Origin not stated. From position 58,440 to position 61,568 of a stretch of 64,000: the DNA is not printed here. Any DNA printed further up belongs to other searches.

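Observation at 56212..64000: Bat/MoxR-vWA-type module with unusual domain fusions: FHA-MoxR ATPase, DUF58, BatA-vWA-PA14 giant membrane protein, and a second vWA membrane protein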

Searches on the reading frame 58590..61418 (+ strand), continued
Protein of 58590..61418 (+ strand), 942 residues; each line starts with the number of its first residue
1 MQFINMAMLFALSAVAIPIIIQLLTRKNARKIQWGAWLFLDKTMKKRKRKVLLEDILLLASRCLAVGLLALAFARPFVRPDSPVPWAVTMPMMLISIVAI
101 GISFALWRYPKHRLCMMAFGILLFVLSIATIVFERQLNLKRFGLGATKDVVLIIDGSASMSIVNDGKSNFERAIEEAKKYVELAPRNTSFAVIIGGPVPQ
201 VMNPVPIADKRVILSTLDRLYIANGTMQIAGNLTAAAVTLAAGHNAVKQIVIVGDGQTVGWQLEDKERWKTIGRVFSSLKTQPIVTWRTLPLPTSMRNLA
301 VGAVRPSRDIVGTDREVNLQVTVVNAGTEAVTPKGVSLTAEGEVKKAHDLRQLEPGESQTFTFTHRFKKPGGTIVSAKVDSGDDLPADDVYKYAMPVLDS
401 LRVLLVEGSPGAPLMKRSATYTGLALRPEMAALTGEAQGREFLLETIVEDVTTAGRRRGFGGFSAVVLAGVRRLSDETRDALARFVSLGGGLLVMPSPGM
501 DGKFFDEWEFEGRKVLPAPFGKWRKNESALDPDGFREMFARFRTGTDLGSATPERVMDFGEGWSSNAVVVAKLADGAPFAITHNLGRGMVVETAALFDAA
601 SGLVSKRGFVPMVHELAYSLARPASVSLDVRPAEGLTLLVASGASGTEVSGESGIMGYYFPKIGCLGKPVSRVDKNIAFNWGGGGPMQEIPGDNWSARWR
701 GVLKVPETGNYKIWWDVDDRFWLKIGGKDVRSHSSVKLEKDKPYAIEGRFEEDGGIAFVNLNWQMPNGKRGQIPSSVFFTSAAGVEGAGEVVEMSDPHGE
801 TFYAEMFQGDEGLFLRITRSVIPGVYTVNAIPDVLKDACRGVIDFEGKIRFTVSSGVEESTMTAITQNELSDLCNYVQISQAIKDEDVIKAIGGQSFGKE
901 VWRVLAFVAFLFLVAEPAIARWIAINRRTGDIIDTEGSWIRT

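Call 63: predict_structure(alignment_id=A2)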
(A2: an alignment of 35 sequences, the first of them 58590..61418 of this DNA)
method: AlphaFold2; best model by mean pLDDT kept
length: 942 residues; sequences in the alignment: 35
mean_pLDDT: 80.6   pTM: 0.66
mean pLDDT of the five models: 80.6, 78.7, 78.3, 78.2, 76.6
residues with pLDDT >= 90: 295; 70-90: 456; 50-70: 114; < 50: 77
segments of 3 or more residues with pLDDT < 50: 1-9, 23-51, 79-81, 139-144, 431-439, 648-651, 930-942
pLDDT, mean of each block of 10 residues (from residue 1): 43 53 43 40 46 59 65 53 60 75 69 84 83 59 63 91 86 94 87 91 91 92 85 93 87 89 88 89 89 85 87 88 90 91 86 90 91 91 83 88 88 82 78 46 83 83 89 88 89 92 90 91 93 90 88 92 90 94 91 92 90 90 79 87 61 79 81 87 85 89 90 93 89 91 88 90 92 87 64 86 81 84 89 76 85 77 82 86 86 60 64 70 60 38 34
secondary structure, 60 per line:
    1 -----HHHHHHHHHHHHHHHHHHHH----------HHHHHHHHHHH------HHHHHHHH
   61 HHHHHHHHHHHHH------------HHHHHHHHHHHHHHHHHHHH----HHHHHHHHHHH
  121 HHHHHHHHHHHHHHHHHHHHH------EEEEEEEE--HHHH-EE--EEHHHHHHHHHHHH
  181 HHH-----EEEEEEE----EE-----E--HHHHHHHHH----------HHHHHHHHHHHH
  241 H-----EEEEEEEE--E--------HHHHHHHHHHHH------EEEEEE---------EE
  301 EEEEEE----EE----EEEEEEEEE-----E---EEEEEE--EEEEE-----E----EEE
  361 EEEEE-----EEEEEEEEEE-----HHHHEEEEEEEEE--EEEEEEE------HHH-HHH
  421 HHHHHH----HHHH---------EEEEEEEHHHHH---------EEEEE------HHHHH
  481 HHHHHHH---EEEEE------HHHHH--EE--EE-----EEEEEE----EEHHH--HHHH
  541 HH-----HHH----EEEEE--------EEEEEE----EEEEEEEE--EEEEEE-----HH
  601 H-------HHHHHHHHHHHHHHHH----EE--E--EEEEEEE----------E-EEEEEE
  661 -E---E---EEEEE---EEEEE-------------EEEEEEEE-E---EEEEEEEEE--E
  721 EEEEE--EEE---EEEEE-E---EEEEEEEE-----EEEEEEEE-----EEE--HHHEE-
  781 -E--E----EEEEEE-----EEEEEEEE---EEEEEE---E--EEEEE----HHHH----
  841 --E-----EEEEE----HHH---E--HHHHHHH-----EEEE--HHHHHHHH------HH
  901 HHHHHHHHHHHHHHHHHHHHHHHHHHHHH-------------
elements in order (helices of 4 or more, strands of 3 or more residues): H6-25 H36-46 H53-73 H86-105 H110-141 E148-155 H158-161 H169-183 E189-195 H210-218 H229-241 E247-254 H266-277 E284-289 E299-306 E317-325 E335-340 E343-347 E358-365 E371-380 H386-389 E390-398 E401-407 H418-426 H431-434 E444-450 H451-455 E465-469 H476-487 E491-495 H502-506 E520-525 H537-542 E555-559 E568-573 E578-585 E588-593 H609-624 E636-642 E655-660 E670-674 E678-682 E696-703 E709-717 E720-725 E728-730 E734-738 E744-751 E757-764 E770-772 E790-795 E801-808 E812-817 E824-828 H833-836 E849-853 H867-873 E879-882 H885-892 H899-929

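Call 66: search_protein_families(library=pfam, alignment_id=A4, max_evalue=0.01)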
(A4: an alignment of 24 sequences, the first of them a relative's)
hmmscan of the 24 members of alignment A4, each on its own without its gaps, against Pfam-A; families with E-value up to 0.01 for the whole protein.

A. member 1, L001:15515-19081:+ (1188 aa): 1 family
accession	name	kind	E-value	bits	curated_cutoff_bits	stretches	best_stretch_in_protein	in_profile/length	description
PF13779.11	DUF4175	-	0.00015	20.4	27.3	1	275-435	178-319/825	Domain of unknown function (DUF4175)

B. families by the number of members that match (of 24 scanned): 3 families
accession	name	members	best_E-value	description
PF13779.11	DUF4175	13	3.8e-10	Domain of unknown function (DUF4175)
PF17963.7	Big_9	1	0.005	Bacterial Ig domain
PF05404.17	TRAP-delta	1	0.0096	Translocon-associated protein, delta subunit precursor (TRAP-delta)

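Call 67: search_protein_families(library=pfam, alignment_id=A5, max_evalue=0.01)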
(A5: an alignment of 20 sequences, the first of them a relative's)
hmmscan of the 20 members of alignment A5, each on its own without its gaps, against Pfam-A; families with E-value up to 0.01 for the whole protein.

A. member 1, L001:19078-20118:+ (346 aa): 3 families
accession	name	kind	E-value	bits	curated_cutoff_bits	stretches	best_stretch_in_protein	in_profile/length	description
PF13243.12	SQHop_cyclase_C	-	8e-08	32.1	26.1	1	80-214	156-282/319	Squalene-hopene cyclase C-terminal domain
PF13249.12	SQHop_cyclase_N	-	0.0025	17.5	26.2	0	141-207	49-105/291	Squalene-hopene cyclase N-terminal domain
PF09492.16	Pec_lyase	-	0.0064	16.2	22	0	27-53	57-83/292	Pectic acid lyase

B. families by the number of members that match (of 20 scanned): 5 families
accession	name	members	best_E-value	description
PF13243.12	SQHop_cyclase_C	15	7.9e-10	Squalene-hopene cyclase C-terminal domain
PF13249.12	SQHop_cyclase_N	9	4.8e-05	Squalene-hopene cyclase N-terminal domain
PF00432.27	Prenyltrans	4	1.4e-06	Prenyltransferase alpha-alpha toroid domain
PF09492.16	Pec_lyase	4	0.0032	Pectic acid lyase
PF07678.20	TED_complement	3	0.00011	A-macroglobulin TED domain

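Call 80: search_protein_families(library=padloc, proteins=[window:58590-61418:+, L001:12814-15510:+, L001:15515-19081:+, L001:19078-20118:+], max_evalue=0.001)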
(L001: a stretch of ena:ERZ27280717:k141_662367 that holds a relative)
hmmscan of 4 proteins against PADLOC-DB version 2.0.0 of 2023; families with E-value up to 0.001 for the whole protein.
window:58590-61418:+ (942 aa): 0 families

L001:12814-15510:+ (898 aa): 0 families

L001:15515-19081:+ (1188 aa): 0 families

L001:19078-20118:+ (346 aa): 0 families

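Call 83: search_protein_families(library=pfam, proteins=[L027:6681-8177:+, L027:8563-9879:+, L027:12960-16388:+, L027:12951-14462:-, L027:14539-15540:-, L045:6205-8184:-, L045:4704-6179:-, L045:14179-16065:+, L045:16073-16891:-, L045:13434-14153:-], max_evalue=0.0001)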
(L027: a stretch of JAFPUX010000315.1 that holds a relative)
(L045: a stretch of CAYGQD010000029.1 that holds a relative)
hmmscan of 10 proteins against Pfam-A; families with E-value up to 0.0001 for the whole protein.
L027:6681-8177:+ (498 aa): 0 families

L027:8563-9879:+ (438 aa): 0 families

L027:12960-16388:+ (1142 aa): 0 families

L027:12951-14462:- (503 aa): 2 families
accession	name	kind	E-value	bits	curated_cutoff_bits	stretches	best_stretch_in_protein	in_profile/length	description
PF00120.29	Gln-synt_C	-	7.2e-56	190.1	24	1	128-472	3-324/344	Glutamine synthetase, catalytic domain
PF03951.24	Gln-synt_N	-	4.6e-12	45.8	33.4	1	38-119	2-81/82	Glutamine synthetase, beta-Grasp domain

L027:14539-15540:- (333 aa): 0 families

L045:6205-8184:- (659 aa): 2 families
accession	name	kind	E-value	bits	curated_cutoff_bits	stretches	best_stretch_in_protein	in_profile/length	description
PF03279.18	Lip_A_acyltrans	-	1.9e-45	155.8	22.3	1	3-293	9-295/295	Bacterial lipid A biosynthesis acyltransferase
PF01075.23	Glyco_transf_9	-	2.3e-33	116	22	1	395-622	11-243/247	Glycosyltransferase family 9 (heptosyltransferase)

L045:4704-6179:- (491 aa): 4 families
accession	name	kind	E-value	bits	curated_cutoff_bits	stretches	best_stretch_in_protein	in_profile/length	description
PF00884.28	Sulfatase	-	1.9e-45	155.9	25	1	38-387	2-300/301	Sulfatase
PF16347.10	SGSH_C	-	1.2e-16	61.7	29.3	1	338-479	1-151/154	N-sulphoglucosamine sulphohydrolase, C-terminal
PF01663.27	Phosphodiest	-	3.2e-11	43.8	23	1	300-336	186-222/342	Type I phosphodiesterase / nucleotide pyrophosphatase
PF02995.22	DUF229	-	4.5e-05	22.8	25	1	297-340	305-348/496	Protein of unknown function (DUF229)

L045:14179-16065:+ (628 aa): 4 families
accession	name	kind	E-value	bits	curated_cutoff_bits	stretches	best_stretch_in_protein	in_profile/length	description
PF09423.15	PhoD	-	9.9e-32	110.8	27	2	390-538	141-301/343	PhoD-like phosphatase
PF25077.1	DUF7800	-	1.9e-09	38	27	1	43-116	3-70/89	Domain of unknown function (DUF7800)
PF16656.11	Pur_ac_phosph_N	-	5.2e-08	33.8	30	1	55-125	13-92/93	Purple acid Phosphatase, N-terminal domain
PF16655.11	PhoD_N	-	9e-07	29.8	30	1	50-118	5-79/90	PhoD-like phosphatase, N-terminal domain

L045:16073-16891:- (272 aa): 2 families
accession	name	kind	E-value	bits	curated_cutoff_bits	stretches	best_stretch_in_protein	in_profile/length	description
PF00149.33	Metallophos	-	1.2e-16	62.1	21.5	1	2-220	1-190/191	Calcineurin-like phosphoesterase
PF12850.12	Metallophos_2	-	3.5e-09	37.3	27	1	47-258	16-151/154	Calcineurin-like phosphoesterase superfamily domain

L045:13434-14153:- (239 aa): 2 families
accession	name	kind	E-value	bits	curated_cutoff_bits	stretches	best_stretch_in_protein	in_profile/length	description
PF07729.17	FCD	-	3.3e-21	76.4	24.3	1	102-225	3-123/125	FCD domain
PF00392.27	GntR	-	4.8e-14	52.2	27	1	29-90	2-64/64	Bacterial regulatory proteins, gntR family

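Call 85: fold_search(model_id=the predicted structure, library=pdb)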
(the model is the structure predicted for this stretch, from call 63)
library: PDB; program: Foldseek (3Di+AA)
matches with E <= 10: 1414; with E <= 0.001: 273
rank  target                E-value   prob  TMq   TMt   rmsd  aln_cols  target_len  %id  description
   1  6qdi                  8.6e-11  1.00  0.13  0.41   9.2       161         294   27  anti-sigma factor domain-containing protein from Clostridium clariflavum (released 2019-06-12)
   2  6qe7_A                1.8e-09  1.00  0.13  0.42   7.4       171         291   24  anti-sigma factor domain-containing protein (released 2019-06-12)
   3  6qe7_C                3.3e-09  1.00  0.13  0.43   7.6       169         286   23  anti-sigma factor domain-containing protein (released 2019-06-12)
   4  6qe7_B                1.1e-08  1.00  0.13  0.42   7.2       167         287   24  anti-sigma factor domain-containing protein (released 2019-06-12)
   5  3q8b                  5.9e-08  1.00  0.13  0.17   9.1       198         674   16  Crystal structure of WT Protective Antigen (pH 9.0) (released 2012-02-15)
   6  3q8e                  6.6e-08  1.00  0.12  0.17   3.3       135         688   19  Crystal structure of Protective Antigen W346F (pH 8.5) (released 2012-02-15)
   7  3q8a                  7.7e-08  1.00  0.12  0.17   9.2       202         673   16  Crystal structure of WT Protective Antigen (pH 5.5) (released 2012-01-18)
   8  4h2a                  1.0e-07  1.00  0.12  0.16   3.6       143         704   21  Crystal structure of wild type protective antigen to 1.62 A (pH 7.5) (released 2013-09-25)
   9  3tey                  1.4e-07  1.00  0.12  0.16   3.5       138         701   20  Crystal Structure of Anthrax Protective Antigen (Membrane Insertion Loop Deleted) Mutant S337C N664C to 2.06-A resolutio (released 2011-10-26)
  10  3tez                  1.4e-07  1.00  0.13  0.17   9.0       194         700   18  Crystal Structure of Anthrax Protective Antigen Mutant S337C N664C and dithiolacetone modified to 1.8-A resolution (released 2011-10-26)
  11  9rt4_C1               1.4e-07  1.00  0.12  0.37  18.6       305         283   13  NetF - ANTXR2 local refinement focused (released 2026-02-18)
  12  4ee2                  1.9e-07  1.00  0.12  0.16   3.6       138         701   20  Crystal Structure of Anthrax Protective Antigen K446M Mutant to 1.91-A Resolution (released 2012-10-24)
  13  3tew                  2.0e-07  1.00  0.12  0.16   2.9       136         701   22  Crystal Structure of Anthrax Protective Antigen (Membrane Insertion Loop Deleted) to 1.45-A resolution (released 2011-10-26)
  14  3wnp_A                2.2e-07  1.00  0.10  0.13  24.2       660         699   10  D308A, F268V, D469Y, A513V, and Y515S quintuple mutant of Bacillus circulans T-3040 cycloisomaltooligosaccharide gluca (released 2014-02-05)
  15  3wnk                  2.4e-07  1.00  0.12  0.15  25.3       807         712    9  Crystal Structure of Bacillus circulans T-3040 cycloisomaltooligosaccharide glucanotransferase (released 2014-02-05)
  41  4jdu                  7.2e-06  1.00  0.13  0.55   3.3       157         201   19  The crystal structure of an aerotolerance-related membrane protein from Bacteroides fragilis NCTC 9343 with multiple mut (released 2013-03-27)
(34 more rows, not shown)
